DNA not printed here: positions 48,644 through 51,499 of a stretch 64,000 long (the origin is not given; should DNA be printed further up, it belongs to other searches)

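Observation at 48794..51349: Acidic TPR scaffold with five reiterated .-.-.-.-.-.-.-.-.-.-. short linear motifs and FimV-like C-terminus next to pilT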

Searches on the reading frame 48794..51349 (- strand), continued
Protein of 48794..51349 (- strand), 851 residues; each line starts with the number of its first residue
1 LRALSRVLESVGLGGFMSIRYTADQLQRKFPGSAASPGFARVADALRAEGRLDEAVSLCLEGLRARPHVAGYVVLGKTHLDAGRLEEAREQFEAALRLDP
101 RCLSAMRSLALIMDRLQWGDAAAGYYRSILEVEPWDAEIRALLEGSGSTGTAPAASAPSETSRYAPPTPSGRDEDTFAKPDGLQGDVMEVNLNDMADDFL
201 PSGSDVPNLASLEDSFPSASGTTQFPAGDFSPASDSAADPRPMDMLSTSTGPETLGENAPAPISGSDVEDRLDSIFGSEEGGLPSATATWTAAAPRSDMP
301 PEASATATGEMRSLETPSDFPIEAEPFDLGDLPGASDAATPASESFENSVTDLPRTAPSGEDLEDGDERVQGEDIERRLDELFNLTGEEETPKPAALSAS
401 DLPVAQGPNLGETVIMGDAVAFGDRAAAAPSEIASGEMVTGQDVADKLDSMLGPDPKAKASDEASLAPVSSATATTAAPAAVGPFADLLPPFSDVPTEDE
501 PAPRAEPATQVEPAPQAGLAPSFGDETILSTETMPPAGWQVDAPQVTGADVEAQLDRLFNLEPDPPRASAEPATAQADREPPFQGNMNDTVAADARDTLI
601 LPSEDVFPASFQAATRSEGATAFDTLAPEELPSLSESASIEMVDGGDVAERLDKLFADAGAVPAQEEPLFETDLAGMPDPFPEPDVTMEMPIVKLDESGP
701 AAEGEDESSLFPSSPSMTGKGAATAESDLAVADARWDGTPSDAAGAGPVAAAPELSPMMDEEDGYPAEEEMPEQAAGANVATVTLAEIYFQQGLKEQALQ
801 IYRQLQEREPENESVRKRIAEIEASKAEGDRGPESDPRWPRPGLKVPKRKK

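Call 12: find_encoding_contigs(protein=P0020, flank=8000, max_places=2)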
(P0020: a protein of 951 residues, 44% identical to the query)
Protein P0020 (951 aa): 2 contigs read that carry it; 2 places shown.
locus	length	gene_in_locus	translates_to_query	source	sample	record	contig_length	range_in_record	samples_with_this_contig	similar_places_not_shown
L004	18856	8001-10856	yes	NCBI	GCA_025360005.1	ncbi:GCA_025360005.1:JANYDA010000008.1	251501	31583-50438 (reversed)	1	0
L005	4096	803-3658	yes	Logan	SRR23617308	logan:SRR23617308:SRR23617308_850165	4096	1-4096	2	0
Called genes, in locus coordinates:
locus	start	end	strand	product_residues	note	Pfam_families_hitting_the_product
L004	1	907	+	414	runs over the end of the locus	PF13439:Glyco_transf_4, PF13579:Glyco_trans_4_4 (weak), PF20706:GT4-conflict, PF00534:Glycos_transf_1, PF13692:Glyco_trans_1_4, PF13524:Glyco_trans_1_2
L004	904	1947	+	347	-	PF03706:LPG_synthase_TM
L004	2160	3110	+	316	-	PF00535:Glycos_transf_2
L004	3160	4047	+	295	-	PF01370:Epimerase, PF04321:RmlD_sub_bind, PF02719:Polysacc_synt_2, PF16363:GDP_Man_Dehyd (faint)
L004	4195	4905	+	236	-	PF00535:Glycos_transf_2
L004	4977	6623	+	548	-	PF00535:Glycos_transf_2, PF10111:Glyco_tranf_2_2 (faint), PF13641:Glyco_tranf_2_3, PF13712:Glyco_tranf_2_5 (faint), PF13632:Glyco_trans_2_3 (faint), PF13727:CoA_binding_3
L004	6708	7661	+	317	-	PF03255:ACCA, PF01039:Carboxyl_trans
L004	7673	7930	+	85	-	-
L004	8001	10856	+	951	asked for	PF00515:TPR_1 (faint), PF07719:TPR_2 (faint), PF13174:TPR_6 (faint), PF13176:TPR_7 (faint), PF13181:TPR_8 (faint), PF13414:TPR_11 (faint), PF13424:TPR_12 (faint), PF13432:TPR_16 (weak), +2 more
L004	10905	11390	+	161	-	PF00364:Biotin_lipoyl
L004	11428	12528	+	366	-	PF00437:T2SSE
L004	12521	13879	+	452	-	PF00289:Biotin_carb_N, PF02786:CPSase_L_D2, PF02785:Biotin_carb_C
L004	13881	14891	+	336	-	PF00701:DHDPS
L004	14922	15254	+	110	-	-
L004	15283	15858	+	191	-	PF00156:Pribosyltran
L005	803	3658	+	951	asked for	PF00515:TPR_1 (faint), PF07719:TPR_2 (faint), PF13174:TPR_6 (faint), PF13176:TPR_7 (faint), PF13181:TPR_8 (faint), PF13414:TPR_11 (faint), PF13424:TPR_12 (faint), PF13432:TPR_16 (weak), +2 more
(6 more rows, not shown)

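Call 31: find_related_loci(query=A1, collection=genome_contigs, flank=10000)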
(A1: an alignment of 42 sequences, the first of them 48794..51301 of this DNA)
Query A1 (835 aa) in genome_contigs; peptide patterns used: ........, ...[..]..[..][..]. (x = any residue, [..] = any of these).
63 stretches matched a pattern; 35 encode a relative of the query (tblastn E <= 1e-3); 28 distinct loci.
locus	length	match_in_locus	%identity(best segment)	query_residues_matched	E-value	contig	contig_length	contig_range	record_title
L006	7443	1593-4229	41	1-835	1e-142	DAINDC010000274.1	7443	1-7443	MAG TPA_asm: Fibrobacterota bacterium isolate CTOTU41470 NODE_11243_length_7443_cov_3.102734, whole genome shotgun seque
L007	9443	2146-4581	39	1-835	4e-133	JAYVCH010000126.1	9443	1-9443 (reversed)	MAG: Fibrobacteria bacterium isolate GL30_UP_metabat_86 GL30_UP_metabat_86_125, whole genome shotgun sequence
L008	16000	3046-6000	47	1-835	1e-121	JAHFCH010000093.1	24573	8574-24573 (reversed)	MAG: Fibrobacteres bacterium isolate nzgw217 NODE_1182_length_24574_cov_4.492782, whole genome shotgun sequence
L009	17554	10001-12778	43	1-835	7e-164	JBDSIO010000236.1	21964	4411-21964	MAG: Fibrobacteria bacterium isolate cluster1_bin.300 k127_7010145, whole genome shotgun sequence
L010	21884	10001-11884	44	1-546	3e-111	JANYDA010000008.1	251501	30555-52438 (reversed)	MAG: Fibrobacteria bacterium isolate 336R_metabinner_36 336R_k141_2572386, whole genome shotgun sequence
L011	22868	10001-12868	44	1-831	2e-111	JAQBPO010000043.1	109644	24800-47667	MAG: Fibrobacteres bacterium isolate RYN_349 scaffold_456592, whole genome shotgun sequence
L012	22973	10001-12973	44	1-835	4e-111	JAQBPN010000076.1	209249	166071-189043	MAG: Fibrobacteres bacterium isolate RYN_348 scaffold_2778867, whole genome shotgun sequence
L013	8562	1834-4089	35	1-835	5e-99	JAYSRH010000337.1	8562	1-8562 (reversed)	MAG: Fibrobacteria bacterium isolate GFS_11904 GFS_11904_336, whole genome shotgun sequence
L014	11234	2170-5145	52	1-835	1e-82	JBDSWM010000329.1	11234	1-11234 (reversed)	MAG: Fibrobacteria bacterium isolate cluster1_bin.628 k127_2675960, whole genome shotgun sequence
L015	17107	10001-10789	53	577-830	5e-46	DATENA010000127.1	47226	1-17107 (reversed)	MAG TPA_asm: Fibrobacteria bacterium isolate SMAG_U8957 k141_2925981, whole genome shotgun sequence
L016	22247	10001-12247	38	1-835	6e-75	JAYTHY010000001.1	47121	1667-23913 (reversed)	MAG: Fibrobacteria bacterium isolate GFS_2600 GFS_2600_0, whole genome shotgun sequence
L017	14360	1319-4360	40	1-835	1e-105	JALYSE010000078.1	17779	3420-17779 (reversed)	MAG: Fibrobacterota bacterium isolate MDV bin107 SD1456_NODE_626_length_17779_cov_1.099535, whole genome shotgun sequenc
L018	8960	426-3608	43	1-835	8e-65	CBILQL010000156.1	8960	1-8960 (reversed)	MAG TPA_asm: uncultured bacterium isolate SRR16817059_concoct_26 genome assembly, contig: ERZ27394141.1398, whole genome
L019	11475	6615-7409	46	606-835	3e-47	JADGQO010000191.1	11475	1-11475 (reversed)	MAG: Fibrobacteria bacterium isolate Chersky_265 k127_22020822, whole genome shotgun sequence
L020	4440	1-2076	33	76-835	8e-41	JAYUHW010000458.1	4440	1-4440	MAG: Fibrobacteria bacterium isolate GFS_8554 GFS_8554_457, whole genome shotgun sequence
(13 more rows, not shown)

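Call 34: predict_structure(alignment_id=A1)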
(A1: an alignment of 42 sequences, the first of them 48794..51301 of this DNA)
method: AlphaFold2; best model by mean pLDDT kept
length: 835 residues; sequences in the alignment: 42
mean_pLDDT: 51.9   pTM: 0.34
mean pLDDT of the five models: 51.9, 51.8, 51.1, 49.9, 48.9
residues with pLDDT >= 90: 111; 70-90: 92; 50-70: 104; < 50: 528
segments of 3 or more residues with pLDDT < 50: 131-162, 169-175, 185-225, 227-248, 261-353, 370-422, 442-486, 500-515, 547-625, 644-761
pLDDT, mean of each block of 10 residues (from residue 1): 81 87 94 97 96 96 97 97 93 93 84 66 58 37 36 36 50 53 46 36 32 35 40 36 46 64 39 33 35 33 32 35 33 33 33 59 67 39 37 40 36 36 67 64 42 37 36 36 44 49 39 43 54 76 56 38 36 31 35 30 36 39 55 79 46 38 38 36 36 34 33 31 33 36 41 41 76 91 94 89 86 52 54 48
secondary structure, 60 per line:
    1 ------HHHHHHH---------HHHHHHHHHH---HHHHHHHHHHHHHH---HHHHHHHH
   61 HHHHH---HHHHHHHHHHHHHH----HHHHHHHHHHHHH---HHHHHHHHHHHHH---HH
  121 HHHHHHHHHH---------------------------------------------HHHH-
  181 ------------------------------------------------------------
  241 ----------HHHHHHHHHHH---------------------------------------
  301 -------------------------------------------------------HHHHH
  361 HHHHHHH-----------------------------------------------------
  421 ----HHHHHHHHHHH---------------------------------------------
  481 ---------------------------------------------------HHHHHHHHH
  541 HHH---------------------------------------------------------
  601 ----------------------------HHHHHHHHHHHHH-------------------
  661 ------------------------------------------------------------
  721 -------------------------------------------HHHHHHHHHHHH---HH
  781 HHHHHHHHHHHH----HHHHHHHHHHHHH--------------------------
elements in order (helices of 4 or more, strands of 3 or more residues): H7-13 H23-32 H36-49 H53-65 H69-82 H87-99 H103-115 H119-130 H176-179 H251-261 H356-367 H425-435 H532-543 H629-641 H764-775 H779-792 H797-809
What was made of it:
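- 50909..51301 (-): N-terminal TPR domain, aa 17-147 of the 851-aa ORF, about 3.5 repeats. Family-specific invariant residues include FAR.AD, D.RC and EPWD. AlphaFold2 pLDDT 81-97 with eight helices (call 34).
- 50516..50563 (-): Motif 1: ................. AlphaFold2 helix 251-261 (call 34).
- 50195..50242 (-): Motif 2: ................. AlphaFold2 helix 356-367 (call 34).
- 49988..50035 (-): Motif 3: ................. AlphaFold2 helix 425-435 (call 34).
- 49667..49714 (-): Motif 4: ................. AlphaFold2 helix 532-543, pLDDT about 76 (call 34).
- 49376..49423 (-): Motif 5: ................. AlphaFold2 helix 629-641, pLDDT about 79 (call 34).
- On FimV/HubP family: Disordered in the AlphaFold2 model (call 34).
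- Checked: AlphaFold2 gives pLDDT below 50 for 528 of 835 residues (call 34).
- The rest is below 50 except five helices that coincide exactly with the motifs, at pLDDT 59-79 (call 34). The motif helices reach pLDDT 59-79 in the full-length model (call 34).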
